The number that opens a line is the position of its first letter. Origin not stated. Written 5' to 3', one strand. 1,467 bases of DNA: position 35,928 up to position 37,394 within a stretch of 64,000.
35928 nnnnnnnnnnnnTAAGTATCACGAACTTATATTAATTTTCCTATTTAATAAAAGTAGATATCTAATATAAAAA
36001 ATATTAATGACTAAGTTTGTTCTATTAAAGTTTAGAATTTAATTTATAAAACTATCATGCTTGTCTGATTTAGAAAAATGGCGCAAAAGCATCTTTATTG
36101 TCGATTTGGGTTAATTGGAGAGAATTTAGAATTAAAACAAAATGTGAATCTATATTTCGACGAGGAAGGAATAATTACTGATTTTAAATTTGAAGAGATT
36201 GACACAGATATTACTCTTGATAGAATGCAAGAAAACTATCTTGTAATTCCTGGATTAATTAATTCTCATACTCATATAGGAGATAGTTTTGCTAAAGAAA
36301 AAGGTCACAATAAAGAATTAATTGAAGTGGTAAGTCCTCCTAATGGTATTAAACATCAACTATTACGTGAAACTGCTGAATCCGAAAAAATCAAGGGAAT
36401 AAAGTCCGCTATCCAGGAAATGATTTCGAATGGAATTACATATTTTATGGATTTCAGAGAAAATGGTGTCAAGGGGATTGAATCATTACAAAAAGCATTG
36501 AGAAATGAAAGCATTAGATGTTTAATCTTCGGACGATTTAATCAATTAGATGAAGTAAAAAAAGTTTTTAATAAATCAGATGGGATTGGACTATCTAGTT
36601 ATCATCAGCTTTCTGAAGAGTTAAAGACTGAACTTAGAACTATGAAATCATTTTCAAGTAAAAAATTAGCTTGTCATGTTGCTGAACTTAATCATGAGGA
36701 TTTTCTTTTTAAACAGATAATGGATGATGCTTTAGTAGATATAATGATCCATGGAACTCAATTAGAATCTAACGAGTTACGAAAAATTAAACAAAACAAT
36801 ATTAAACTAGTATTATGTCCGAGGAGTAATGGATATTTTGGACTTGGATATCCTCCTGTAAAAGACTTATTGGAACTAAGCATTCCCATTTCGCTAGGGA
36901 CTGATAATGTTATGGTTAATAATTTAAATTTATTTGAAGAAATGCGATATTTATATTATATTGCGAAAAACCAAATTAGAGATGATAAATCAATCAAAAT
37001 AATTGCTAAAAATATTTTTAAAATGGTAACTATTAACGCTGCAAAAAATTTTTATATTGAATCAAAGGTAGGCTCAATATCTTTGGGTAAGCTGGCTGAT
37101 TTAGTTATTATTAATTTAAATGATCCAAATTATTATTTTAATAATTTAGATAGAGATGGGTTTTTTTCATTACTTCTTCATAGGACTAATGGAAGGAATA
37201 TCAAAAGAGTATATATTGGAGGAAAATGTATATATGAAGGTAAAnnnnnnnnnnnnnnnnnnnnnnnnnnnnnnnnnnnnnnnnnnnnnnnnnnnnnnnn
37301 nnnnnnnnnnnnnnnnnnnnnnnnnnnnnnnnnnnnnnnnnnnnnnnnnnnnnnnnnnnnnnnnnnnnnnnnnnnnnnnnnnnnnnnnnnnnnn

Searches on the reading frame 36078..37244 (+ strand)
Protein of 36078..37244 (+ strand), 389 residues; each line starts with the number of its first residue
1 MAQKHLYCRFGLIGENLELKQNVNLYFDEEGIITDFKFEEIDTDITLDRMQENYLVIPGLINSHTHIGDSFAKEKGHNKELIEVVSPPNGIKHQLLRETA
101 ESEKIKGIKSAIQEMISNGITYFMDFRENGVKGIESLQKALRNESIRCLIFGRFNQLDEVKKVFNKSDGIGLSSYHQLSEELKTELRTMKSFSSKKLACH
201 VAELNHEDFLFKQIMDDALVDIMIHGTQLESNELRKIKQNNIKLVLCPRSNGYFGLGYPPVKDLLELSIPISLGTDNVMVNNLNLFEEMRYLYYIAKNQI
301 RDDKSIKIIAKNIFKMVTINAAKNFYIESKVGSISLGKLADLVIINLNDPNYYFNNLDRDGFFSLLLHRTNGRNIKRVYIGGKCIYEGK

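Call 64: search_protein_families(library=pfam, proteins=[window:36078-37244:+], max_evalue=0.001)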
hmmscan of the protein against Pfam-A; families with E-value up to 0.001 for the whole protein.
window:36078-37244:+ (389 aa): 3 families
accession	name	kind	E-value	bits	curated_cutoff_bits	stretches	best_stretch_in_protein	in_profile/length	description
PF01979.26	Amidohydro_1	-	2.4e-39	136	25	1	55-383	1-343/345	Amidohydrolase family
PF07969.17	Amidohydro_3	-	7.8e-12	45.8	29.7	1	255-349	353-447/472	Amidohydrolase family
PF00962.28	A_deaminase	-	7.2e-05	22.4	27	1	199-331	193-327/330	Adenosine deaminase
